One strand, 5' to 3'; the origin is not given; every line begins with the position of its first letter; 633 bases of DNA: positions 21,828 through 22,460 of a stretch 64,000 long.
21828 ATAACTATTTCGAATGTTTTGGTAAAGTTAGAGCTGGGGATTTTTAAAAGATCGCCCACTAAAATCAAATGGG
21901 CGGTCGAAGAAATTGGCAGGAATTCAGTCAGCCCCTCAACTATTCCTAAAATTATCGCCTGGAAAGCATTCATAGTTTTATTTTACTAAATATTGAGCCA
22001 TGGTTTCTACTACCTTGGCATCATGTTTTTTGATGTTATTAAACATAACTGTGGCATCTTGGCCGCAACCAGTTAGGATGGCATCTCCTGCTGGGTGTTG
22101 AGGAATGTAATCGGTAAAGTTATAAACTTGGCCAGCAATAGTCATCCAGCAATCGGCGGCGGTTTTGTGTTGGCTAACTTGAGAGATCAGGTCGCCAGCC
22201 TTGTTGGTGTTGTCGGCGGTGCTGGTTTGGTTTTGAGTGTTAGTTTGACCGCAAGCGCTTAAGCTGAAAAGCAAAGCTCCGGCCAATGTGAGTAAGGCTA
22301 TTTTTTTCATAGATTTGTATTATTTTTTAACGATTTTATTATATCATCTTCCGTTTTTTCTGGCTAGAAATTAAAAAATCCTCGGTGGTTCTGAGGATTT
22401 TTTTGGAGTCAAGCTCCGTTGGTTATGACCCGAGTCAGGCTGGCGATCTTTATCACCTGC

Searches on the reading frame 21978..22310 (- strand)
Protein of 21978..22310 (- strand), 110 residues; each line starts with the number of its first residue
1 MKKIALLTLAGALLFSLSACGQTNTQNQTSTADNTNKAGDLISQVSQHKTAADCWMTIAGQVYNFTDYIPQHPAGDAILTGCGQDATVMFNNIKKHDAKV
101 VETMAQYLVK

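Call 104: search_protein_families(library=pfam, proteins=[window:21978-22310:-], max_evalue=0.1)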
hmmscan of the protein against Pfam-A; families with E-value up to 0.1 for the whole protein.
window:21978-22310:- (110 aa): 4 families
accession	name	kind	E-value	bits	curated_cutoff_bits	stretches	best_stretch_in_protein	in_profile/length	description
PF00173.33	Cyt-b5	-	7.6e-18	64.7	23.7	1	43-109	3-70/74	Cytochrome b5-like Heme/Steroid binding domain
PF25682.1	Phage_VG64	-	0.0078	16.4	27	0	2-34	2-38/127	Mycobacterium phage VG64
PF13627.12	LptM_cons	-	0.044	14.1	27.3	0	8-23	2-17/23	LPS-assembly lipoprotein LptM, conserved region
PF20205.3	DUF6567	-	0.087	13.2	27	0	1-35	1-35/123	Family of unknown function (DUF6567)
